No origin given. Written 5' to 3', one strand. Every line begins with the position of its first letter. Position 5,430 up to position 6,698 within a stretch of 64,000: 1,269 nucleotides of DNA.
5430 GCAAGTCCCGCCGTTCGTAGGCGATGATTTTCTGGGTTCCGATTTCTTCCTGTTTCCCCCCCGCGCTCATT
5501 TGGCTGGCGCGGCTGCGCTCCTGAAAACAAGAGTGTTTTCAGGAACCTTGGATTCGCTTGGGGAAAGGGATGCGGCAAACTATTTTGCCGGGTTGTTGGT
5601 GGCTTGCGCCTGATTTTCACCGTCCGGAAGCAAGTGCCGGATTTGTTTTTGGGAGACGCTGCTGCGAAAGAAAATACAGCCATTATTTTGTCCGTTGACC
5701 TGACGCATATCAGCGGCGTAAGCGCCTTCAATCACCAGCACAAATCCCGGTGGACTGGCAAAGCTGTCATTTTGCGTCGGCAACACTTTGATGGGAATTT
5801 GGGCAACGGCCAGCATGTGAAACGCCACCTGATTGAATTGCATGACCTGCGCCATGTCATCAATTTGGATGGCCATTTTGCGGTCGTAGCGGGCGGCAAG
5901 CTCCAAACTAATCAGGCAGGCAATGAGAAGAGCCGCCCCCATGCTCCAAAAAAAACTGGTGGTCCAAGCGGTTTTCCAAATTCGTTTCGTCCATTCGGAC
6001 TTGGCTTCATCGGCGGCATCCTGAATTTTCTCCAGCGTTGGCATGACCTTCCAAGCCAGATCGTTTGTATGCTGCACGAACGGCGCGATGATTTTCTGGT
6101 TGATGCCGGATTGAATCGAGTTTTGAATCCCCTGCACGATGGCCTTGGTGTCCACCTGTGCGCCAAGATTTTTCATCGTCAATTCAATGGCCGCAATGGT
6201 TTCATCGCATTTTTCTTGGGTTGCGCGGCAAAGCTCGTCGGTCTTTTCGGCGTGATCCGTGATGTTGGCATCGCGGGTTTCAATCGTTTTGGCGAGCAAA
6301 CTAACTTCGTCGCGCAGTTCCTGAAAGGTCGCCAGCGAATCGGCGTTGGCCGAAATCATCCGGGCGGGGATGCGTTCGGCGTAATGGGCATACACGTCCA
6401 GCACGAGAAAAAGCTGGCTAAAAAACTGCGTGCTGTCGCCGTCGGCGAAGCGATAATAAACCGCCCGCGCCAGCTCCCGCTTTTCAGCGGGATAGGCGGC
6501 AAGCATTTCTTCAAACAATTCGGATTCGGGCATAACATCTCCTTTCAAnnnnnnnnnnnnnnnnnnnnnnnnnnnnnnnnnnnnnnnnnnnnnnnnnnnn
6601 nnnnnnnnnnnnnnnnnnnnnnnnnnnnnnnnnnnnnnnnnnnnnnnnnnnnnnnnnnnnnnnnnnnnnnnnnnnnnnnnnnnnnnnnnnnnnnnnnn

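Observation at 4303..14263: tRNA-Cys-targeted integrative mobilizable element with an RP4-style divergent transfer module but no T4SS or coupling protein in view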

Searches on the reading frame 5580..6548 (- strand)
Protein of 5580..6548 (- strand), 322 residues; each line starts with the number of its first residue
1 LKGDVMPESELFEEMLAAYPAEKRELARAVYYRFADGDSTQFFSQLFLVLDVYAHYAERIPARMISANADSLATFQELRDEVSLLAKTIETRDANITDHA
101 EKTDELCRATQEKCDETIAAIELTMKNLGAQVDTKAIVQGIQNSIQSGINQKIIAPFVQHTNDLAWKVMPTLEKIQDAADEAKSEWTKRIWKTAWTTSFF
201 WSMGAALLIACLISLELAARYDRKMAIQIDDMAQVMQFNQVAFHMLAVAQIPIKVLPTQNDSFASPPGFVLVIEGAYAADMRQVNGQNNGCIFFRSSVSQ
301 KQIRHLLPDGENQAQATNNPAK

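Call 5: search_protein_families(library=pfam, proteins=[window:5580-6548:-], max_evalue=0.01)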
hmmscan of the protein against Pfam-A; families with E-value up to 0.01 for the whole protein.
window:5580-6548:- (322 aa): 0 families

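Call 6: search_protein_families(library=ncbifam, proteins=[window:5580-6548:-], max_evalue=0.01)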
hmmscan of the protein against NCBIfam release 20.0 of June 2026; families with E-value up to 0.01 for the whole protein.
window:5580-6548:- (322 aa): 0 families

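Call 22: find_homologous_proteins(query=window:5580-6548:-, max_evalue=0.001)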
Query window:5580-6548:- (322 aa): 548 proteins with E <= 0.001 among 4299 candidates; the best 120 are listed.
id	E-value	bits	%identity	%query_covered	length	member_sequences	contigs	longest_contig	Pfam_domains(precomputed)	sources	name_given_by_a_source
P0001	3.0e-206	702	100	98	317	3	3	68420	-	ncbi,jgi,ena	ncbi:MAG TPA: hypothetical protein VIK35_10710 [Verrucomicrobiae bacterium]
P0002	4.6e-195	665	94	98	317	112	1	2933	-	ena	-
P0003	3.2e-194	662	94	98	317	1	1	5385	-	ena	-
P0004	4.9e-194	662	94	98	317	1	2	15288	-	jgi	jgi:hypothetical protein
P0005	2.4e-193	659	93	98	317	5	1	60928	-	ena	-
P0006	7.5e-193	658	93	98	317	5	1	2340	-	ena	-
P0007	7.7e-193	658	93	98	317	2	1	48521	-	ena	-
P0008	1.1e-192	657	93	98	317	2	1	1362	-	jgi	jgi:hypothetical protein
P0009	3.7e-192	655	93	98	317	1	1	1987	-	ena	-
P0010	8.8e-192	654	93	98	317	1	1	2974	-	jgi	jgi:hypothetical protein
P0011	1.8e-191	653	93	98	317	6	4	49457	-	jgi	jgi:hypothetical protein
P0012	1.9e-191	653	92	98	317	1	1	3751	-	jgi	jgi:hypothetical protein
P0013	4.5e-191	652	92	98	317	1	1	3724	-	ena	-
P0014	5.7e-191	652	93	98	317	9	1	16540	-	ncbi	-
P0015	3.7e-190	649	91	98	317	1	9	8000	-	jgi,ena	jgi:hypothetical protein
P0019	9.2e-189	644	91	98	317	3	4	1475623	-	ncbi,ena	ncbi:MAG: hypothetical protein WBN75_21180 [Verrucomicrobiia bacterium]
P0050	1.8e-178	610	86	98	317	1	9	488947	-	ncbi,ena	ncbi:MAG: hypothetical protein ACLPYZ_08905 [Limisphaerales bacterium]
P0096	9.0e-162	556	80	98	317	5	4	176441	-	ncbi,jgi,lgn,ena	ncbi:MAG: hypothetical protein ABSG80_08140 [Verrucomicrobiota bacterium]|jgi:hypothetical protein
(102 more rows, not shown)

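Call 23: find_encoding_contigs(protein=P0019, flank=10000, max_places=4)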
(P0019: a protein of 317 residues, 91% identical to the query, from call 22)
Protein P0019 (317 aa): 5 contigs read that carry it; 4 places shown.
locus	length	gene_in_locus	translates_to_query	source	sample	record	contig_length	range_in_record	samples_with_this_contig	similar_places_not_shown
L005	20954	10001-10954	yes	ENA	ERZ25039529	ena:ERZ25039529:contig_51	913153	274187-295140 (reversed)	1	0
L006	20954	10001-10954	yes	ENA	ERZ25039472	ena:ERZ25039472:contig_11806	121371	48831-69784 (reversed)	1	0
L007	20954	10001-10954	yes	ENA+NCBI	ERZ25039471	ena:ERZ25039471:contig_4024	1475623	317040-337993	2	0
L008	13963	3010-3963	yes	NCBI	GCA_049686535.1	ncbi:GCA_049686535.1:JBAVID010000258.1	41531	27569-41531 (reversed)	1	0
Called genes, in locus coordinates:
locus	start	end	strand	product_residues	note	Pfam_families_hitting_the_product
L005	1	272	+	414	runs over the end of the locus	-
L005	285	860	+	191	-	-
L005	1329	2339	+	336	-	PF00589:Phage_integrase (weak)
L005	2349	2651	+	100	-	-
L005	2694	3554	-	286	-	-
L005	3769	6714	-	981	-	PF08751:TrwC, PF05970:PIF1 (faint), PF13604:AAA_30, PF01443:Viral_helicase1 (weak), PF13245:AAA_19, PF22232:TraI_hel_assoc_N (weak)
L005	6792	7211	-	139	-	-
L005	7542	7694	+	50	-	-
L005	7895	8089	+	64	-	-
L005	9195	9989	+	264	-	-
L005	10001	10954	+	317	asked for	-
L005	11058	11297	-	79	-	PF00376:MerR (faint), PF13560:HTH_31, PF01381:HTH_3, PF07022:Phage_CI_repr (weak)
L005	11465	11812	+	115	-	PF00072:Response_reg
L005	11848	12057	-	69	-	PF13560:HTH_31, PF12844:HTH_19 (weak), PF01381:HTH_3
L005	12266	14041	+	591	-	PF13385:Laminin_G_3, PF18884:TSP3_bac (faint)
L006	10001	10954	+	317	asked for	-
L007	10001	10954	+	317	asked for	-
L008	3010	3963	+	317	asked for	-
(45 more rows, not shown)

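Call 24: find_encoding_contigs(protein=P0050, flank=10000, max_places=4)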
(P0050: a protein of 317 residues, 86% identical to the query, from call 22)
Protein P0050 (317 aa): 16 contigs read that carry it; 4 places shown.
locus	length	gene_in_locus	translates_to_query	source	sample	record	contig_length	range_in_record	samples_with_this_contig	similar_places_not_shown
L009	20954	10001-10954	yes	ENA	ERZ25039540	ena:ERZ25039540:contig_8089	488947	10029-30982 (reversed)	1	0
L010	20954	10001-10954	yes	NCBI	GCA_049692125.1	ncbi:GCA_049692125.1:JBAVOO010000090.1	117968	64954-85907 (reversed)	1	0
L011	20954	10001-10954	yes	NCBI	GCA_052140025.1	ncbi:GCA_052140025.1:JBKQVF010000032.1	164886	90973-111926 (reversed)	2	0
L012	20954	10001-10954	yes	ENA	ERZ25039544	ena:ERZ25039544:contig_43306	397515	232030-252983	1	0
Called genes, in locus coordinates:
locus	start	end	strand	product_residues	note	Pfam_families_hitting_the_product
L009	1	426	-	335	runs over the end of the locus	PF01073:3Beta_HSD, PF01370:Epimerase, PF02719:Polysacc_synt_2, PF05368:NmrA, PF13460:NAD_binding_10, PF16363:GDP_Man_Dehyd, PF07993:NAD_binding_4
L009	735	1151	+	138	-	PF07719:TPR_2 (faint), PF13428:TPR_14 (faint), PF13431:TPR_17 (faint), PF00515:TPR_1 (faint)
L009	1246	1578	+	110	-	-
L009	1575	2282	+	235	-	PF01008:IF-2B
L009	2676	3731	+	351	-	PF00589:Phage_integrase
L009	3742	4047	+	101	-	-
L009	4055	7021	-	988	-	PF08751:TrwC, PF05970:PIF1 (faint), PF13245:AAA_19, PF13604:AAA_30, PF01443:Viral_helicase1 (weak), PF22232:TraI_hel_assoc_N (weak)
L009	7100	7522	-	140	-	-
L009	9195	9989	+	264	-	-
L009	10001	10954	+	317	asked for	-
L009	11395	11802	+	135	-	-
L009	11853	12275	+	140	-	PF00072:Response_reg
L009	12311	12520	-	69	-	PF13560:HTH_31 (weak), PF01381:HTH_3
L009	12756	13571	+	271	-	PF13385:Laminin_G_3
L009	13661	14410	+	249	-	-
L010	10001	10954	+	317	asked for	-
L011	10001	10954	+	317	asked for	-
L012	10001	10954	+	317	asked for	-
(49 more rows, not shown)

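Call 25: find_encoding_contigs(protein=P0096, flank=10000, max_places=4)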
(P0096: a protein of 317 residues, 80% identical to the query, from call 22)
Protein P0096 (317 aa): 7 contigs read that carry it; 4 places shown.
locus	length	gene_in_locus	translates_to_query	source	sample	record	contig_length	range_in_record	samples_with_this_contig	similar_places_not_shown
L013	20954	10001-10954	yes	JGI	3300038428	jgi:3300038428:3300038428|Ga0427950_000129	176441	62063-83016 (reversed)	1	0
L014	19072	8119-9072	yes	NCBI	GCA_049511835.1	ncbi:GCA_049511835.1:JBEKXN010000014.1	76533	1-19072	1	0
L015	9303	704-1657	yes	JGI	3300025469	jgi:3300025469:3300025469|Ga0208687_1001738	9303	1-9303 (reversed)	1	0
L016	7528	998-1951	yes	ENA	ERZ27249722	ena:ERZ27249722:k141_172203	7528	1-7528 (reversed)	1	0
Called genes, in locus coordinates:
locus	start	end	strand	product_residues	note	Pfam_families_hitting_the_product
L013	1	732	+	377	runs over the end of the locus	PF01008:IF-2B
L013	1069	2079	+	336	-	-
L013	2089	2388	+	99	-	-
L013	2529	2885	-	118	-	-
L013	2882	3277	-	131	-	-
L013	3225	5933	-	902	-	PF08751:TrwC, PF13086:AAA_11 (weak), PF13245:AAA_19, PF13604:AAA_30, PF01443:Viral_helicase1 (weak)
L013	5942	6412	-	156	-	-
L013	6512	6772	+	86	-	-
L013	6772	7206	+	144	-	PF13470:PIN_3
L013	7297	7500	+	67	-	-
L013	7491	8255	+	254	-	-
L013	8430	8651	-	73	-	-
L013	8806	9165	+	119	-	-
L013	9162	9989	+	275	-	-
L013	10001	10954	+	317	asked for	-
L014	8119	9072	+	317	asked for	-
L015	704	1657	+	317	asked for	-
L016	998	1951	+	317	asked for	-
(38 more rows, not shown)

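Call 79: predict_structure(alignment_id=A2)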
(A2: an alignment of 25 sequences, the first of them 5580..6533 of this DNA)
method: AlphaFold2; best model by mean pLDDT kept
length: 317 residues; sequences in the alignment: 25
mean_pLDDT: 45.2   pTM: 0.23
mean pLDDT of the five models: 45.2, 41.2, 39.0, 38.9, 37.7
residues with pLDDT >= 90: 0; 70-90: 29; 50-70: 43; < 50: 245
segments of 3 or more residues with pLDDT < 50: 56-195, 219-317
pLDDT, mean of each block of 10 residues (from residue 1): 66 83 77 61 68 53 40 43 34 35 39 37 34 43 41 39 39 40 42 50 64 48 36 39 40 42 38 30 31 42 37 31
secondary structure, 60 per line:
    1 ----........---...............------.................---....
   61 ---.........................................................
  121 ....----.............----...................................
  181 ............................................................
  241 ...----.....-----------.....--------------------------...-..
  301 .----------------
elements in order: H5-12 H16-30 H37-53 H57-60 H64-124 H129-141 H146-243 E248-252 E264-268

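Call 94: search_protein_families(library=phrogs, proteins=[window:5580-6533:-], max_evalue=0.01)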
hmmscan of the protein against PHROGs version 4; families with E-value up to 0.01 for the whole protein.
window:5580-6533:- (317 aa): 0 families

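Call 103: search_protein_representatives(protein=window:5580-6533:-)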
Query: 317 residues. Proteins with E-value up to 0.001 (for the whole library): 106; up to 1e-10: 63; up to 1e-30: 25. The best 106 are listed.
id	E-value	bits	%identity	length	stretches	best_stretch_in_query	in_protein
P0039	4.4e-184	627.1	89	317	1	1-317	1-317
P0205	3.7e-136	469.8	68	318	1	1-316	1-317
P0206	4.8e-94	331.6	90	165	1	153-316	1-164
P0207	5.2e-83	295.4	48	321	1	3-302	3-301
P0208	1.0e-76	274.8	80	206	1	1-160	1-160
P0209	2.3e-74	267.1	49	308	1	1-306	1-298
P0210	2.5e-74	266.9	70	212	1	10-201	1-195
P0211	2.5e-73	263.6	43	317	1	5-301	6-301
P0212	2.8e-72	260.2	58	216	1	58-257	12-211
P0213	2.3e-70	253.9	62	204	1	3-201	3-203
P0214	2.1e-68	247.5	70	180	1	120-281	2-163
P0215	9.4e-68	245.3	48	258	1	59-317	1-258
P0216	3.1e-67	243.6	42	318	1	4-296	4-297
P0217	3.8e-62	227.0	59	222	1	4-178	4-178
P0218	2.6e-57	211.1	95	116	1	1-108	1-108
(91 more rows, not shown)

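Call 105: search_protein_families(library=pfam, alignment_id=A3, max_evalue=0.01)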
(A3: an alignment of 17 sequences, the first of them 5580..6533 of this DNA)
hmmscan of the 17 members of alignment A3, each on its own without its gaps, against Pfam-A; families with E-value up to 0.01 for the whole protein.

A. member 1, window:5580-6533:- (317 aa): 0 families

B. families by the number of members that match (of 17 scanned): 9 families
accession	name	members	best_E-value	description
PF21538.2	Med15_M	1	1.8e-05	ARC105/Med15 mediator subunit central domain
PF01031.25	Dynamin_M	1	0.00082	Dynamin central region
PF05478.16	Prominin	1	0.001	Prominin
PF04632.18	FUSC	1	0.0018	Fusaric acid resistance protein family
PF21815.4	PAS_PdeA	1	0.0018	PdeA-like PAS domain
PF15047.11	DUF4533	1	0.0032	Protein of unknown function (DUF4533)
PF02182.23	SAD_SRA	1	0.0041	SAD/SRA domain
PF17107.11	SesA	1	0.0049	N-terminal domain on NACHT_NTPase and P-loop NTPases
PF06365.17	CD34_antigen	1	0.0065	CD34/Podocalyxin family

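Call 106: search_solved_structures(query=A3, max_evalue=1)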
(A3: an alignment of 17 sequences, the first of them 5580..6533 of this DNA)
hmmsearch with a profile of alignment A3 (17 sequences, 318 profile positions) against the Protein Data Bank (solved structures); distinct sequences matched with E-value up to 1: 26.
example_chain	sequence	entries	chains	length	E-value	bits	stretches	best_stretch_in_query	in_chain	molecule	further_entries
8fmy_A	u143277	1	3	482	0.029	16.6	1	149-245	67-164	Fusion glycoprotein F0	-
8oyv_A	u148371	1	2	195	0.041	16.2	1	64-170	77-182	De novo designed soluble Claudin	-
8u1r_A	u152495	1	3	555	0.06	15.6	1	156-245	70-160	Fusion glycoprotein F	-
9nz2_A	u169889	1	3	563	0.06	15.6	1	156-245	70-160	Fusion glycoprotein F0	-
8tve_A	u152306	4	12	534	0.083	15.2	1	167-245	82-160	Langya henipavirus fusion protein in postfusion state | Langya henipavirus fusion protein in prefusion state | Langya henipavirus postfusion F protein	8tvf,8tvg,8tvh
8fmx_A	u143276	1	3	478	0.084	15.1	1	166-245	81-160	Fusion glycoprotein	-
4jq5_A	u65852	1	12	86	0.09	15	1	62-130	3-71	Nucleoporin p58/p45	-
3hd7_A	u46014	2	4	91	0.093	15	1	131-209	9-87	Vesicle-associated membrane protein 2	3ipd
4jo9_B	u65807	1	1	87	0.093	15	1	62-130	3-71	Nucleoporin p58/p45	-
4jo7_E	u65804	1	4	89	0.1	14.9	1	62-130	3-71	Nucleoporin p58/p45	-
8fej_A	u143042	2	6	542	0.1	14.9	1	167-245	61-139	Fusion Protein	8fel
9nz0_A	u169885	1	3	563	0.11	14.8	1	167-245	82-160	Fusion glycoprotein F0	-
2dnx_A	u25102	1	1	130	0.12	14.7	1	96-161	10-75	Syntaxin-12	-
7upp_C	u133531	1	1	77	0.16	14.2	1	48-106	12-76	DHT03 protein C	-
9y5f_B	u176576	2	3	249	0.16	14.2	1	73-183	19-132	sc-t-SNARE-5.s.8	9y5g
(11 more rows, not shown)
